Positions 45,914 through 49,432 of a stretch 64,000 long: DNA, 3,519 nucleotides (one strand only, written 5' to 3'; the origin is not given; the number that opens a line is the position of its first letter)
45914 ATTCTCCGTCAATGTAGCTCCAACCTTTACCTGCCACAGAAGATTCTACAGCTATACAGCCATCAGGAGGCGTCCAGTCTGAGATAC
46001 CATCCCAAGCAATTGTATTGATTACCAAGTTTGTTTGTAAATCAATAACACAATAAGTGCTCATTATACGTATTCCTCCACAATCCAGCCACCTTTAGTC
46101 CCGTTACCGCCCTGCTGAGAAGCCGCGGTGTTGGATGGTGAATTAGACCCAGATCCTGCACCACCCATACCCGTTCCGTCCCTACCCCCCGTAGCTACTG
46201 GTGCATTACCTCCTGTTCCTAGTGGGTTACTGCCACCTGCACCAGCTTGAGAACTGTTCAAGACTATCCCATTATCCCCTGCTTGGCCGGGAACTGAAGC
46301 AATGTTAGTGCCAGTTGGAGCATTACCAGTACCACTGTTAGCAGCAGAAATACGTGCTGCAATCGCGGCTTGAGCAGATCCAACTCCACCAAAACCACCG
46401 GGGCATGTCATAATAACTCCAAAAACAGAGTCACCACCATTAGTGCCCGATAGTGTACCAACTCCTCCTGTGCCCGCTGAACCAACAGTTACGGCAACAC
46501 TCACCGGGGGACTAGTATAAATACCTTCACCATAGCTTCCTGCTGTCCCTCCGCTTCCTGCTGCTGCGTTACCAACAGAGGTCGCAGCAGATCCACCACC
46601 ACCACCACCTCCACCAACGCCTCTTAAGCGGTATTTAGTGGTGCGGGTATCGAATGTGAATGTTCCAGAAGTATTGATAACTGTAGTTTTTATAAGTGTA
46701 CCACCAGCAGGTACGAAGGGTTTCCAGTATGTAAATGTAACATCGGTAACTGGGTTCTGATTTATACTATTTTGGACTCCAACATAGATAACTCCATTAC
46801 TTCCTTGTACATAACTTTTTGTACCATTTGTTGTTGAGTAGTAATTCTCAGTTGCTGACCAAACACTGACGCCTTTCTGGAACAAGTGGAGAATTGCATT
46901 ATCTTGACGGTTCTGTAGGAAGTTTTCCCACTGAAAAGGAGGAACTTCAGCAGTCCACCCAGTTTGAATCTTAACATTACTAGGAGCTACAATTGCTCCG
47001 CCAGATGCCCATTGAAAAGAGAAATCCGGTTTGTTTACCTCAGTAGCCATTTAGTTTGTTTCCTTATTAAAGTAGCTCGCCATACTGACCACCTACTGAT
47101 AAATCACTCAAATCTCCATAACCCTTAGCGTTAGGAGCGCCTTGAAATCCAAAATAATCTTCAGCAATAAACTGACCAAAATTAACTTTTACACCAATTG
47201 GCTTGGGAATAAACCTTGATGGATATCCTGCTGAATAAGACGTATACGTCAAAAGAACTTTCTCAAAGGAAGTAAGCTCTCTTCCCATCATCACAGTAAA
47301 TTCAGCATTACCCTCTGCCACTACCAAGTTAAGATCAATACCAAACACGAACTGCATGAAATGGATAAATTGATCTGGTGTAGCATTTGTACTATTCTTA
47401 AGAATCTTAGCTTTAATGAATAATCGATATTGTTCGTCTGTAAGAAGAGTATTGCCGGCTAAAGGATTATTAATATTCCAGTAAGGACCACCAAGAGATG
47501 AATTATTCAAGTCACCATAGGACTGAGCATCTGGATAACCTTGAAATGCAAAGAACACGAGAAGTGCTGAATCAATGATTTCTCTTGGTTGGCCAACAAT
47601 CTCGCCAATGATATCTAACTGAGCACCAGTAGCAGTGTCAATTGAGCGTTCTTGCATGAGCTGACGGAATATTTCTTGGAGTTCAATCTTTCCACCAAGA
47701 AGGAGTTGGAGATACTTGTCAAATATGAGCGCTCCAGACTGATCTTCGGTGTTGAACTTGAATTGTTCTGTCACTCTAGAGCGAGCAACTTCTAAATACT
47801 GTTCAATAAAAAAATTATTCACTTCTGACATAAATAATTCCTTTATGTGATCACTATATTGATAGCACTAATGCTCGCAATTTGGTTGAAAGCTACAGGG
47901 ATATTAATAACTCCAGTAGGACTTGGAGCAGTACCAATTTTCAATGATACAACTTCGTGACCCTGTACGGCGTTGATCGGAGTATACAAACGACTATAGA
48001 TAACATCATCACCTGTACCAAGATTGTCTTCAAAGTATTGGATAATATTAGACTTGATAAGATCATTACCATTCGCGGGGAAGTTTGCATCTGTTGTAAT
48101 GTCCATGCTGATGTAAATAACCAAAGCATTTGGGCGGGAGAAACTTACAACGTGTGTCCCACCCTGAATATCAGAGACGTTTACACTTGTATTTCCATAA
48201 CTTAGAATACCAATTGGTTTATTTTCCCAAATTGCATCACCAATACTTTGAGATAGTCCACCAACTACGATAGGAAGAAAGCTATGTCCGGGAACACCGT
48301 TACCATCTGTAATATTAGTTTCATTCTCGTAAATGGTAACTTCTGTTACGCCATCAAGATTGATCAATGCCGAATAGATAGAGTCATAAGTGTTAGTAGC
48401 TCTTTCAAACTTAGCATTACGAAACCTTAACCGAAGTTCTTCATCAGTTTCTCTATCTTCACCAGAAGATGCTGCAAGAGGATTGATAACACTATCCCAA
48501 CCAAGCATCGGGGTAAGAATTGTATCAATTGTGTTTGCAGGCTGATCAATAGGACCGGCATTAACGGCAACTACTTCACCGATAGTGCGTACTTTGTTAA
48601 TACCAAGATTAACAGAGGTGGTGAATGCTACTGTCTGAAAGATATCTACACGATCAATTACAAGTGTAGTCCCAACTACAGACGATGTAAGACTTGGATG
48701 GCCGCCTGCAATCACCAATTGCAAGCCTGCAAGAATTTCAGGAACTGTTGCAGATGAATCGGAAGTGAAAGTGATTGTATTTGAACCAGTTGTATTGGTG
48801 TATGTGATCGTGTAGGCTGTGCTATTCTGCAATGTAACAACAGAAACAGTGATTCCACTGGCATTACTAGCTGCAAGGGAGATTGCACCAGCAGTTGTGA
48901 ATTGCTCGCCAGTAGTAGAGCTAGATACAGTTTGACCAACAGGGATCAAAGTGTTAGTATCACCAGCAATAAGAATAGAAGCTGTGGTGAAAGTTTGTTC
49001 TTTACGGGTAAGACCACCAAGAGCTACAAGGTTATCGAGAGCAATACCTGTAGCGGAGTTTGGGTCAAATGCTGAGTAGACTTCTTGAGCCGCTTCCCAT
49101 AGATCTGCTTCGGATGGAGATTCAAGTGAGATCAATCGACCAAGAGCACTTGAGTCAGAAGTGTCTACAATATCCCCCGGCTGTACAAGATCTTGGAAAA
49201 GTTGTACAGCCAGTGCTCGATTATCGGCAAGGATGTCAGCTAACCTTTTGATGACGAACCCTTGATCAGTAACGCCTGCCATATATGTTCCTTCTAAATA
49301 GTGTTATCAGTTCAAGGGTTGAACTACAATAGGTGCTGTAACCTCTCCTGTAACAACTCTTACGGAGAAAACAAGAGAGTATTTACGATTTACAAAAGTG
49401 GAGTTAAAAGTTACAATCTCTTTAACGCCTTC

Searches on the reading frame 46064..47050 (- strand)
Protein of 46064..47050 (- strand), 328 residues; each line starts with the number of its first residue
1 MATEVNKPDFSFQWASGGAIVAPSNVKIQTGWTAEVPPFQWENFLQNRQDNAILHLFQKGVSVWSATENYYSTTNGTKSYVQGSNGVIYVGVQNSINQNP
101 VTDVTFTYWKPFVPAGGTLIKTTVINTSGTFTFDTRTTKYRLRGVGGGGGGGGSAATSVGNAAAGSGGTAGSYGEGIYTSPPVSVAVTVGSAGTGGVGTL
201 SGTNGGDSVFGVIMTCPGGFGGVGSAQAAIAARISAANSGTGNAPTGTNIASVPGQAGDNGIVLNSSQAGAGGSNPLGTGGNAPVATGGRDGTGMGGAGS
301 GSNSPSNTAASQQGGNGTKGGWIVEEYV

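Call 12: search_protein_families(library=pfam, proteins=[window:46064-47050:-])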
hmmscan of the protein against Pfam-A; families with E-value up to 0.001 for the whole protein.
window:46064-47050:- (328 aa): 1 family
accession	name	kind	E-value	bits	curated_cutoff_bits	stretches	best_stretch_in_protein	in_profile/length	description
PF21722.4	Gly_rich_2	-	5.6e-07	30.2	24.3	1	127-319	2-184/226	Glycine-rich domain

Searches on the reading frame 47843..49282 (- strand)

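Call 12: search_protein_families(library=pfam, proteins=[window:47843-49282:-])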
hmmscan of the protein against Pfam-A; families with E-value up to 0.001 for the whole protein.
window:47843-49282:- (479 aa): 1 family
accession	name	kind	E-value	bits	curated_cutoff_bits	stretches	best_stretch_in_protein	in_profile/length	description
PF04865.19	Baseplate_J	-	5.9e-16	59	21.1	1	216-432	47-252/255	Baseplate J-like protein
